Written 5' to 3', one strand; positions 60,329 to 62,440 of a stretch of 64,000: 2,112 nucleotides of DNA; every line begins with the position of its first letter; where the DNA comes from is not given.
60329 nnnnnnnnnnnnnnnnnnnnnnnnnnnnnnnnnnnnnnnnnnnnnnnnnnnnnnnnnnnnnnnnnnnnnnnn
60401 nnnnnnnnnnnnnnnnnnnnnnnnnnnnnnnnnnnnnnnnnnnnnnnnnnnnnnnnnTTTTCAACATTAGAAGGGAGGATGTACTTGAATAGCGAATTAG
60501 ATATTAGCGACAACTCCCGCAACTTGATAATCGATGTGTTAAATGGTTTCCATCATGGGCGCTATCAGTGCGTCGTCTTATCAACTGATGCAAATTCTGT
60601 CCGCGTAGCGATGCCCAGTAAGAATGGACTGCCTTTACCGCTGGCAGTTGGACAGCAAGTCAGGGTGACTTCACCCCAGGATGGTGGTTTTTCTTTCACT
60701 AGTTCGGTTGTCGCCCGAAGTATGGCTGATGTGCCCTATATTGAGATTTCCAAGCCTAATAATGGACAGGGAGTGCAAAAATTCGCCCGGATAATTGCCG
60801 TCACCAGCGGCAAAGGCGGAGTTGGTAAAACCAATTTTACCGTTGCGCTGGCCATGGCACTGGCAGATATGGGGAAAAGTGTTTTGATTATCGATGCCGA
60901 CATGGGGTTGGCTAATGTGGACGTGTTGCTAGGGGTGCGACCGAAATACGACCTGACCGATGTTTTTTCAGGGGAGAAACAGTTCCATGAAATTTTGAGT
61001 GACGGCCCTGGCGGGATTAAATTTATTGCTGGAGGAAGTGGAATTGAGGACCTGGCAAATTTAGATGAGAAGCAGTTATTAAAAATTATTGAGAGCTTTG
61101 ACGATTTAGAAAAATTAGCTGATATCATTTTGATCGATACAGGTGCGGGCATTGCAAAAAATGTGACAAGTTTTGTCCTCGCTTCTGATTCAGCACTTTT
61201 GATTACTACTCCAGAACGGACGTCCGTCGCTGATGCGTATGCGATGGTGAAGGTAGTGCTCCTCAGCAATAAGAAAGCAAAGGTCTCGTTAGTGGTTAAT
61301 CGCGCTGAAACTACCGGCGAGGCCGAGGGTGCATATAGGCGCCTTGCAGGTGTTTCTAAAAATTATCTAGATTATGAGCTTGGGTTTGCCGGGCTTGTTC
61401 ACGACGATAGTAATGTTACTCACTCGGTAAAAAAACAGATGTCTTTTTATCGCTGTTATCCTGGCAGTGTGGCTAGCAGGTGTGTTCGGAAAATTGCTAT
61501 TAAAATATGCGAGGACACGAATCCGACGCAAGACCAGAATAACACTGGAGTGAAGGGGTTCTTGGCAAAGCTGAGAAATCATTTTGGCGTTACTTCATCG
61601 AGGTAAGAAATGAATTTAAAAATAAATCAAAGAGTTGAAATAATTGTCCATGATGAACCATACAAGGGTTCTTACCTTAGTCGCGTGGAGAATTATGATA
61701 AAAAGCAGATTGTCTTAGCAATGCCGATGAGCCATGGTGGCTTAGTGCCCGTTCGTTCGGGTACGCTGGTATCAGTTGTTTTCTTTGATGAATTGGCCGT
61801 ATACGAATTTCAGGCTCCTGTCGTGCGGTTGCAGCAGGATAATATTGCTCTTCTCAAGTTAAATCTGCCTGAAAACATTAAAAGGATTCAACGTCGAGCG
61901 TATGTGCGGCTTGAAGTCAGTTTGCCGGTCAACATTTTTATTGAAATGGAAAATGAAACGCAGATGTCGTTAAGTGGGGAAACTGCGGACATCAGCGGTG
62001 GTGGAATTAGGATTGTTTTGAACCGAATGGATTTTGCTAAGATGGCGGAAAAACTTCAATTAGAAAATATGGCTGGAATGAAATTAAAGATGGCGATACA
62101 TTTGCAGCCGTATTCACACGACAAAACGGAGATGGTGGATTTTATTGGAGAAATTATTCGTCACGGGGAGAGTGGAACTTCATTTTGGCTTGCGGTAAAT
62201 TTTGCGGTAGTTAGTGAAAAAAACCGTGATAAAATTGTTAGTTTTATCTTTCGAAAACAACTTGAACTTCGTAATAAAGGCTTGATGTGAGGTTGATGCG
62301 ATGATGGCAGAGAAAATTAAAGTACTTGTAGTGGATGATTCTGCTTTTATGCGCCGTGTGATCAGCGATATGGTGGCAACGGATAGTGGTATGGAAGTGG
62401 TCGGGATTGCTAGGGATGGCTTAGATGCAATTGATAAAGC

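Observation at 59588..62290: Expanded flagellar placement/brake module: flhF - flhG - flhG-like ATPase with novel N-domain - PilZ protein, inserted before cheB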

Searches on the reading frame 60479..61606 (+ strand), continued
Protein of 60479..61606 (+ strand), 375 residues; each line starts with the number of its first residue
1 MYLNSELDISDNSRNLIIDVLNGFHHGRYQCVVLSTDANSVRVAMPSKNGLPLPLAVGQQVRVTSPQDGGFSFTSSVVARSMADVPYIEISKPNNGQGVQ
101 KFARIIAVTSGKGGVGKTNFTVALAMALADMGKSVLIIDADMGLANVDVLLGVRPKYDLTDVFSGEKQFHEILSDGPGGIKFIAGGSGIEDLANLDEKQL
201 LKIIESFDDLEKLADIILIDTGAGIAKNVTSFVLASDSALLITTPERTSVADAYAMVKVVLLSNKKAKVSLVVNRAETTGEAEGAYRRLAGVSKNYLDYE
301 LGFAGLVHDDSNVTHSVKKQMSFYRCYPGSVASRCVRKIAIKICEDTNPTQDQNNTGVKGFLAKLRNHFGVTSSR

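Call 63: find_encoding_contigs(protein=P0020, flank=6000, max_places=2)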
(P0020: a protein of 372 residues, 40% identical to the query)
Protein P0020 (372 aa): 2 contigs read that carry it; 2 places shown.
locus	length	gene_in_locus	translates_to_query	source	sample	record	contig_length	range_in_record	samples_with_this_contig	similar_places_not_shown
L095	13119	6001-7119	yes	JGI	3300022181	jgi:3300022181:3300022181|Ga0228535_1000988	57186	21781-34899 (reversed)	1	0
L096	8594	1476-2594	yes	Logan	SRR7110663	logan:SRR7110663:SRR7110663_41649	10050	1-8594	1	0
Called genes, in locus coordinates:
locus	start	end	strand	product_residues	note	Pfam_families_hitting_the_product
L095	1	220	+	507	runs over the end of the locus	PF07969:Amidohydro_3, PF01979:Amidohydro_1 (weak)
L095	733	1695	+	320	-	PF01734:Patatin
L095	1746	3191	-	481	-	PF01546:Peptidase_M20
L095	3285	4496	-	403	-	PF00291:PALP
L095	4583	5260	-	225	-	PF00392:GntR, PF07729:FCD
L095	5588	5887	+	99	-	PF01910:Thiamine_BP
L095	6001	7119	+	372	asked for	PF12945:PilZNR, PF06564:CBP_BcsQ (weak), PF10609:ParA, PF13614:AAA_31, PF01656:CbiA, PF09140:MipZ (weak)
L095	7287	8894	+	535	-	PF02690:Na_Pi_cotrans, PF01895:PhoU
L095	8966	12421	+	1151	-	PF02811:PHP, PF07733:DNA_pol3_alpha, PF17657:DNA_pol3_finger, PF14579:HHH_6, PF01336:tRNA_anti-codon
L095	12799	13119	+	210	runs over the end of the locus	-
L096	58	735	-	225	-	PF00392:GntR, PF07729:FCD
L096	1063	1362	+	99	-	PF01910:Thiamine_BP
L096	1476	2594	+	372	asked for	PF12945:PilZNR, PF06564:CBP_BcsQ (weak), PF10609:ParA, PF13614:AAA_31, PF01656:CbiA, PF09140:MipZ (weak)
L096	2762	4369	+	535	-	PF02690:Na_Pi_cotrans, PF01895:PhoU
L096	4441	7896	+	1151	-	PF02811:PHP, PF07733:DNA_pol3_alpha, PF17657:DNA_pol3_finger, PF14579:HHH_6, PF01336:tRNA_anti-codon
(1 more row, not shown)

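Call 67: search_protein_families(library=pfam, proteins=[P0165, P0170, P0193, P0210, P0236, P0241, P0254, P0262, P0225, P0256], max_evalue=0.0001)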
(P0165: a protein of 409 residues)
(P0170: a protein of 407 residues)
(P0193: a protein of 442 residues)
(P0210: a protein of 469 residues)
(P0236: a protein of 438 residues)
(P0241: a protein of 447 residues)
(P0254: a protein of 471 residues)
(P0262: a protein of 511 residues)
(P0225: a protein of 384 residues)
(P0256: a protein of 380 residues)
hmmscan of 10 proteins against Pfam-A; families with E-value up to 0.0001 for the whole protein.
P0165 (409 aa): 6 families
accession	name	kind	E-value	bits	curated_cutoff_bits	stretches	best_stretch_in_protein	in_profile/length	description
PF10609.15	ParA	-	1.4e-17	64.4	27.1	1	144-382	4-244/246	NUBPL iron-transfer P-loop NTPase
PF01656.29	CbiA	-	1.5e-13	51.3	25.4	1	146-357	1-119/125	CobQ/CobB/MinD/ParA nucleotide binding domain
PF13614.12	AAA_31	-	1.6e-13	51.5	27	1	143-301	1-165/177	AAA domain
PF02374.21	ArsA_ATPase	-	2.7e-05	24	24.3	0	146-181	4-38/305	Anion-transporting ATPase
PF00142.24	Fer4_NifH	-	4.3e-05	23.6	25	1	146-182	3-38/271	4Fe-4S iron sulfur cluster binding proteins, NifH/frxC family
PF09140.17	MipZ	-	8.7e-05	22.4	20.7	0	145-285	2-128/262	ATPase MipZ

P0170 (407 aa): 9 families
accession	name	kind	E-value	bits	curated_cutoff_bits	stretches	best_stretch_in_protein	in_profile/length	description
PF00216.26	Bac_DNA_binding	-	5.8e-26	91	22.4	1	1-89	1-89/90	Bacterial DNA-binding protein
PF13614.12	AAA_31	-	3.5e-17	63.4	27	1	136-295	2-166/177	AAA domain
PF01656.29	CbiA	-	1e-13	51.7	25.4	1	138-347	1-116/125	CobQ/CobB/MinD/ParA nucleotide binding domain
PF10609.15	ParA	-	2.3e-11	44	27.1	1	136-311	4-173/246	NUBPL iron-transfer P-loop NTPase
PF00142.24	Fer4_NifH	-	3.7e-09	36.9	25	1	142-336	6-211/271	4Fe-4S iron sulfur cluster binding proteins, NifH/frxC family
PF18291.6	HU-HIG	-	4.4e-08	33.7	26.2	1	4-90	35-119/125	HU domain fused to wHTH, Ig, or Glycine-rich motif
PF09140.17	MipZ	-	9.6e-08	32.1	20.7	1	137-286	2-136/262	ATPase MipZ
PF06564.18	CBP_BcsQ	-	4.7e-05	23.5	21.3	1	136-373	2-230/234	Cellulose biosynthesis protein BcsQ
PF18175.6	HU-CCDC81_bac_2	-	7.9e-05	22.9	35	0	6-54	3-51/70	CCDC81-like prokaryotic HU domain 2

P0193 (442 aa): 7 families
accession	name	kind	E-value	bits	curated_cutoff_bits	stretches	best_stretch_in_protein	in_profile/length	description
PF10609.15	ParA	-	6.4e-19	68.8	27.1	1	179-418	4-245/246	NUBPL iron-transfer P-loop NTPase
PF13614.12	AAA_31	-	9.5e-19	68.4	27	1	179-332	2-161/177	AAA domain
PF01656.29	CbiA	-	2.2e-17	63.6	25.4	1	181-397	1-124/125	CobQ/CobB/MinD/ParA nucleotide binding domain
PF00142.24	Fer4_NifH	-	1.4e-09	38.3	25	1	181-362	3-197/271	4Fe-4S iron sulfur cluster binding proteins, NifH/frxC family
PF06564.18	CBP_BcsQ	-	1.7e-08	34.8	21.3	1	181-416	4-231/234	Cellulose biosynthesis protein BcsQ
PF02374.21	ArsA_ATPase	-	1e-07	31.9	24.3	1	182-216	4-38/305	Anion-transporting ATPase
PF09140.17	MipZ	-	4.5e-05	23.3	20.7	0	180-298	2-109/262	ATPase MipZ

P0210 (469 aa): 7 families
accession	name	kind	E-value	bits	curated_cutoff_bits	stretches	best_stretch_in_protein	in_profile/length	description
PF10609.15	ParA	-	6.1e-21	75.4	27.1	2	198-251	3-56/246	NUBPL iron-transfer P-loop NTPase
PF13614.12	AAA_31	-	1.1e-16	61.7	27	1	199-358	2-167/177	AAA domain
PF01656.29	CbiA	-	6.9e-16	58.8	25.4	1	201-417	1-124/125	CobQ/CobB/MinD/ParA nucleotide binding domain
PF00142.24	Fer4_NifH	-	1.4e-10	41.6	25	1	201-440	3-246/271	4Fe-4S iron sulfur cluster binding proteins, NifH/frxC family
PF06564.18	CBP_BcsQ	-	4.2e-08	33.5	21.3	1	199-437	2-232/234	Cellulose biosynthesis protein BcsQ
PF02374.21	ArsA_ATPase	-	2.3e-07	30.8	24.3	1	203-236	5-38/305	Anion-transporting ATPase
PF09140.17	MipZ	-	1.7e-05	24.7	20.7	1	200-335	2-126/262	ATPase MipZ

P0236 (438 aa): 7 families
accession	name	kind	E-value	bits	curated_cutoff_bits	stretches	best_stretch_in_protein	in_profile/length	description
PF10609.15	ParA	-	1.3e-21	77.6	27.1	1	166-406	3-245/246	NUBPL iron-transfer P-loop NTPase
PF13614.12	AAA_31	-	1e-15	58.6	27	1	167-323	2-164/177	AAA domain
PF01656.29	CbiA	-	3.6e-15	56.5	25.4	1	169-385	1-124/125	CobQ/CobB/MinD/ParA nucleotide binding domain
PF00142.24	Fer4_NifH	-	3.4e-11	43.6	25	1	169-247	3-85/271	4Fe-4S iron sulfur cluster binding proteins, NifH/frxC family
PF06564.18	CBP_BcsQ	-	4.7e-09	36.6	21.3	1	167-405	2-232/234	Cellulose biosynthesis protein BcsQ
PF02374.21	ArsA_ATPase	-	3e-06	27.1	24.3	1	171-204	5-38/305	Anion-transporting ATPase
PF09140.17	MipZ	-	2.2e-05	24.4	20.7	1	168-304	2-126/262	ATPase MipZ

P0241 (447 aa): 6 families
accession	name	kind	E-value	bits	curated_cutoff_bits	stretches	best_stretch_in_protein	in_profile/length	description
PF10609.15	ParA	-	1.3e-20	74.3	27.1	2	173-226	3-56/246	NUBPL iron-transfer P-loop NTPase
PF01656.29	CbiA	-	8.7e-17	61.7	25.4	1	176-392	1-124/125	CobQ/CobB/MinD/ParA nucleotide binding domain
PF13614.12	AAA_31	-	5e-15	56.3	27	1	173-336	1-170/177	AAA domain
PF00142.24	Fer4_NifH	-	2.5e-09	37.4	25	1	176-415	3-246/271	4Fe-4S iron sulfur cluster binding proteins, NifH/frxC family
PF06564.18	CBP_BcsQ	-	1.2e-07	31.9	21.3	1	174-410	2-230/234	Cellulose biosynthesis protein BcsQ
PF02374.21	ArsA_ATPase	-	1.6e-05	24.7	24.3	1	178-211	5-38/305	Anion-transporting ATPase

P0254 (471 aa): 7 families
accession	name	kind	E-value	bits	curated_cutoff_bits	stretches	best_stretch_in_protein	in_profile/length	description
PF10609.15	ParA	-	7e-21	75.2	27.1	1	203-443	3-245/246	NUBPL iron-transfer P-loop NTPase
PF01656.29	CbiA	-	1.8e-18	67.2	25.4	1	206-422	1-124/125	CobQ/CobB/MinD/ParA nucleotide binding domain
PF13614.12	AAA_31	-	3e-18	66.8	27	1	204-360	2-164/177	AAA domain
PF06564.18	CBP_BcsQ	-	4.2e-11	43.3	21.3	1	205-441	3-231/234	Cellulose biosynthesis protein BcsQ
PF00142.24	Fer4_NifH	-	1.4e-09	38.3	25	1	210-445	6-246/271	4Fe-4S iron sulfur cluster binding proteins, NifH/frxC family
PF02374.21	ArsA_ATPase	-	2.9e-07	30.4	24.3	1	208-241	5-38/305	Anion-transporting ATPase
PF09140.17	MipZ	-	6e-05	22.9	20.7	0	205-340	2-126/262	ATPase MipZ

P0262 (511 aa): 6 families
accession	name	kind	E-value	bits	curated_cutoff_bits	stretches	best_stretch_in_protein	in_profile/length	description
PF10609.15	ParA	-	4.5e-22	79.1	27.1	2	234-286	3-55/246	NUBPL iron-transfer P-loop NTPase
PF01656.29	CbiA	-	2.1e-17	63.7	25.4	1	237-453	1-124/125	CobQ/CobB/MinD/ParA nucleotide binding domain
PF13614.12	AAA_31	-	5.1e-17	62.8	27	1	234-391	1-164/177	AAA domain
PF00142.24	Fer4_NifH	-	8.7e-09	35.7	25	1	237-317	3-87/271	4Fe-4S iron sulfur cluster binding proteins, NifH/frxC family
PF02374.21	ArsA_ATPase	-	3.9e-07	30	24.3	1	239-272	5-38/305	Anion-transporting ATPase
PF06564.18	CBP_BcsQ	-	5.6e-07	29.8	21.3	1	235-472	2-231/234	Cellulose biosynthesis protein BcsQ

P0225 (384 aa): 7 families
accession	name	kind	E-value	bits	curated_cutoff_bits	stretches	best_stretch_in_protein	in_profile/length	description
PF10609.15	ParA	-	8.6e-22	78.2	27.1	1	115-353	3-243/246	NUBPL iron-transfer P-loop NTPase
PF13614.12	AAA_31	-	2.9e-17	63.6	27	1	115-273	1-165/177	AAA domain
PF01656.29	CbiA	-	3.1e-17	63.1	25.4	1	118-334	1-124/125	CobQ/CobB/MinD/ParA nucleotide binding domain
PF06564.18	CBP_BcsQ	-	1.2e-08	35.2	21.3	1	116-353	2-231/234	Cellulose biosynthesis protein BcsQ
PF00142.24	Fer4_NifH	-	8.5e-08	32.4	25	1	122-360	6-249/271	4Fe-4S iron sulfur cluster binding proteins, NifH/frxC family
PF02374.21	ArsA_ATPase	-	1.9e-06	27.8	24.3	1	120-153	5-38/305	Anion-transporting ATPase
PF09140.17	MipZ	-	6.3e-05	22.8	20.7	0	117-283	2-154/262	ATPase MipZ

P0256 (380 aa): 5 families
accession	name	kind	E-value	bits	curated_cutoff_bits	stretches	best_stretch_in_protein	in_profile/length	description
PF01656.29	CbiA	-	4.7e-16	59.3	25.4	1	116-333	1-124/125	CobQ/CobB/MinD/ParA nucleotide binding domain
PF10609.15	ParA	-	1.8e-14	54.2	27.1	1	115-273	5-163/246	NUBPL iron-transfer P-loop NTPase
PF13614.12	AAA_31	-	3.5e-13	50.3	27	1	114-269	2-163/177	AAA domain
PF06564.18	CBP_BcsQ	-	2.1e-05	24.6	21.3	1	115-347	3-226/234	Cellulose biosynthesis protein BcsQ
PF00142.24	Fer4_NifH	-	2.1e-05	24.6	25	1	116-268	3-163/271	4Fe-4S iron sulfur cluster binding proteins, NifH/frxC family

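Call 69: search_protein_families(library=pfam, alignment_id=A3, max_evalue=0.01)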
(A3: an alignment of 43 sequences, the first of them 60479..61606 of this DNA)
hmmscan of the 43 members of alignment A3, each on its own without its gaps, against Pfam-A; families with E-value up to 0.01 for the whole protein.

A. member 1, window:60479-61606:+ (375 aa): 9 families
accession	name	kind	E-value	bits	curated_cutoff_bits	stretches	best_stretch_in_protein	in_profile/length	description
PF10609.15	ParA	-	1e-14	55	27.1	1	103-343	3-245/246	NUBPL iron-transfer P-loop NTPase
PF13614.12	AAA_31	-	2.2e-14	54.3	27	1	104-268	2-172/177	AAA domain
PF01656.29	CbiA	-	9e-14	51.9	25.4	1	106-249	1-54/125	CobQ/CobB/MinD/ParA nucleotide binding domain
PF12945.12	PilZNR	-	7.5e-10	39.2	23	1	16-93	6-85/85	Flagellar protein YcgR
PF02374.21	ArsA_ATPase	-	3.4e-07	30.2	24.3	1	108-141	5-38/305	Anion-transporting ATPase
PF06564.18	CBP_BcsQ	-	2e-06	27.9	21.3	1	105-247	3-149/234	Cellulose biosynthesis protein BcsQ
PF09140.17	MipZ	-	9.8e-06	25.5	20.7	1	105-254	2-137/262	ATPase MipZ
PF00142.24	Fer4_NifH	-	1.5e-05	25.1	25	1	106-186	3-87/271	4Fe-4S iron sulfur cluster binding proteins, NifH/frxC family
PF13479.12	AAA_24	-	0.0025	18.1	27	1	110-221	8-72/195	AAA domain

B. families by the number of members that match (of 43 scanned): 22 families
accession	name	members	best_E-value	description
PF13614.12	AAA_31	43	1.4e-22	AAA domain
PF10609.15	ParA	43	4.9e-22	NUBPL iron-transfer P-loop NTPase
PF01656.29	CbiA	43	1.4e-19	CobQ/CobB/MinD/ParA nucleotide binding domain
PF00142.24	Fer4_NifH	42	3.7e-11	4Fe-4S iron sulfur cluster binding proteins, NifH/frxC family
PF06564.18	CBP_BcsQ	41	2.7e-12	Cellulose biosynthesis protein BcsQ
PF02374.21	ArsA_ATPase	41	1.4e-08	Anion-transporting ATPase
PF09140.17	MipZ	40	8.9e-10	ATPase MipZ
PF12945.12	PilZNR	39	2.2e-15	Flagellar protein YcgR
PF07015.17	VirC1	23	1.9e-08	VirC1 protein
PF13481.12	AAA_25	19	3.2e-05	AAA domain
PF16575.11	CLP1_P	17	0.00011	mRNA cleavage and polyadenylation factor CLP1 P-loop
PF13479.12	AAA_24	14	5.1e-05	AAA domain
PF03308.22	MeaB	12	5.8e-06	Methylmalonyl Co-A mutase-associated GTPase MeaB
PF25199.1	nSTAND_NTPase5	7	0.00013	Novel STAND NTPase 5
PF13500.12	AAA_26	3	0.00055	AAA domain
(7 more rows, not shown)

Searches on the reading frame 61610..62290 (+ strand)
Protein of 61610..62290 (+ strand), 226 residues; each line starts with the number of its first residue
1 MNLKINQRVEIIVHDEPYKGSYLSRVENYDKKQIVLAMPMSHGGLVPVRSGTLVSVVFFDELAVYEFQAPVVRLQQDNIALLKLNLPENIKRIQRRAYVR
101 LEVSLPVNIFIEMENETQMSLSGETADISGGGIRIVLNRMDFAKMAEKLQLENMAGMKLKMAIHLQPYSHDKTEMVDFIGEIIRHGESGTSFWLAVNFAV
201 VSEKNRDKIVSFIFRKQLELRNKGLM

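Call 3: search_protein_families(library=pfam, proteins=[window:61610-62290:+], max_evalue=0.01)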
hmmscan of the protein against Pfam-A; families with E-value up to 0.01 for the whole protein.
window:61610-62290:+ (226 aa): 2 families
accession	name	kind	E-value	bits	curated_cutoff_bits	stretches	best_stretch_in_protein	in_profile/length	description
PF12945.12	PilZNR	-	6.5e-19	68.3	23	1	4-87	1-85/85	Flagellar protein YcgR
PF07238.19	PilZ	-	4.3e-12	46.7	22.5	1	94-215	1-102/102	PilZ domain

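Call 4: search_protein_families(library=ncbifam, proteins=[window:61610-62290:+], max_evalue=0.01)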
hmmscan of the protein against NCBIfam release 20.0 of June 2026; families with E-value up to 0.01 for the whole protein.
window:61610-62290:+ (226 aa): 2 families
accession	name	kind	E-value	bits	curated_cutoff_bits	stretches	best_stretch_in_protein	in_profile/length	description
NF047947.1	FlgBrkeYgcR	equivalog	1.5e-07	31.2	400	1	19-154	36-172/243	flagellar brake protein YcgR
TIGR03030.1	CelA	equivalog_domain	0.001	17.2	699.1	1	88-169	562-636/714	UDP-forming cellulose synthase catalytic subunit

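Call 32: search_solved_structures(query=window:61610-62290:+, max_evalue=1, show_alignments=2)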
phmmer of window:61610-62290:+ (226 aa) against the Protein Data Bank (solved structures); distinct sequences matched with E-value up to 1: 1.
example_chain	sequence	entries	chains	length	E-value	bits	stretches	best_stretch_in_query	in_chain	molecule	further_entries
5vx6_A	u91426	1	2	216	2.7e-06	30.4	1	15-222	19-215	Uncharacterized protein YpfA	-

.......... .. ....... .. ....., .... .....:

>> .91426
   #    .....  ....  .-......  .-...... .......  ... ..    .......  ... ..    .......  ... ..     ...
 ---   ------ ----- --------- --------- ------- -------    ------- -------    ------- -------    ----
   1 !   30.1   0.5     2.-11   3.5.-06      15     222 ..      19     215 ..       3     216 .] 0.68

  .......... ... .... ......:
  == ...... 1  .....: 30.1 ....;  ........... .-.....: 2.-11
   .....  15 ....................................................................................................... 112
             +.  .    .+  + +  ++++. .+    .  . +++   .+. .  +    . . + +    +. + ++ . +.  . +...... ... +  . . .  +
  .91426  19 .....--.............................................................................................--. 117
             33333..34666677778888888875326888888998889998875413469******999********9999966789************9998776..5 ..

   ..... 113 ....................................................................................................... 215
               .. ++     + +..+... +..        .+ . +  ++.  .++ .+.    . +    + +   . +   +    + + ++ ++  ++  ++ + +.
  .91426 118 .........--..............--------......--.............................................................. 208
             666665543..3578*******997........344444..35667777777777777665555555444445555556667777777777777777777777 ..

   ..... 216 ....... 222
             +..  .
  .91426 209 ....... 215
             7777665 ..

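Call 43: list_cluster_members(proteins=[P0266, P0001, window:61610-62290:+, window:59588-60457:+, P0076, P0010])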
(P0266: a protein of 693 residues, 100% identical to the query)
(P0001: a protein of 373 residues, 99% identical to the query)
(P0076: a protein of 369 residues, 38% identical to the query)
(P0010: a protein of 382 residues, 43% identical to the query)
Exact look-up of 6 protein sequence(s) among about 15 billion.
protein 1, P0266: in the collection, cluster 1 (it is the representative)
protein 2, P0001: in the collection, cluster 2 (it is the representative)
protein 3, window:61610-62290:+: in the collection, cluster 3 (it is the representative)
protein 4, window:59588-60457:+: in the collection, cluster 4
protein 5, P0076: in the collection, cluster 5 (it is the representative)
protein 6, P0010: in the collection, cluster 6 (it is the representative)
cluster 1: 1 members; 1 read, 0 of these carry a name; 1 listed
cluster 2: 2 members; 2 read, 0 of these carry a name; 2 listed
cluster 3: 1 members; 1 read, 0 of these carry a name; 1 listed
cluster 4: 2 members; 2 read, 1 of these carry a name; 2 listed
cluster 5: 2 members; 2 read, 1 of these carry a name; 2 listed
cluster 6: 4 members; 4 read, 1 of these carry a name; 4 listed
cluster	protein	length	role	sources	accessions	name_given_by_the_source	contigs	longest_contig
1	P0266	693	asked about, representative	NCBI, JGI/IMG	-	-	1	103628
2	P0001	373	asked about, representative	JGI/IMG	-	-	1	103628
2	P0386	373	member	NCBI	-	-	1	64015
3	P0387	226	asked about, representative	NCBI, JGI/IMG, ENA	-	-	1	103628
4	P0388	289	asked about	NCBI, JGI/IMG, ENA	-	-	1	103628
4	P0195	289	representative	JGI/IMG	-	flagellar biosynthesis protein FlhG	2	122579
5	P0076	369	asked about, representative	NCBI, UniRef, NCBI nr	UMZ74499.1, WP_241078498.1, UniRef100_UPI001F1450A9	AAA family ATPase [Natranaerofaba carboxydovora] | AAA family ATPase n=1 Tax=Natranaerofaba carboxydovora TaxID=2742683 RepID=UPI001F1450A9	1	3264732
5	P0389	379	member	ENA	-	-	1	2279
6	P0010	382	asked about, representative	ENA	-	-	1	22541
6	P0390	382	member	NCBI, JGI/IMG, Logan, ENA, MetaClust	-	\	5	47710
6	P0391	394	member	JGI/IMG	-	-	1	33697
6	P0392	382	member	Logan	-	-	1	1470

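Call 71: find_homologous_proteins(query=window:61610-62290:+, max_evalue=0.00001)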
Query window:61610-62290:+ (226 aa): 5 proteins with E <= 0.00001 among 147 candidates.
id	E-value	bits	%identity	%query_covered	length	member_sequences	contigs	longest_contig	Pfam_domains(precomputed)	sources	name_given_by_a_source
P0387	2.0e-141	487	100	100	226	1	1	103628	PF07238.20,PF12945.13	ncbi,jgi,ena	-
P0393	2.5e-115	401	84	100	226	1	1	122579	PF07238.20,PF12945.13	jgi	jgi:c-di-GMP-binding flagellar brake protein YcgR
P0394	6.8e-79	282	59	100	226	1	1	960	PF07238.20,PF12945.13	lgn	-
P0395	3.1e-69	251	54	100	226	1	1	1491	PF07238.20,PF12945.13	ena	-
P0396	6.3e-19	86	30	99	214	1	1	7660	PF07238.20,PF12945.13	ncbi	-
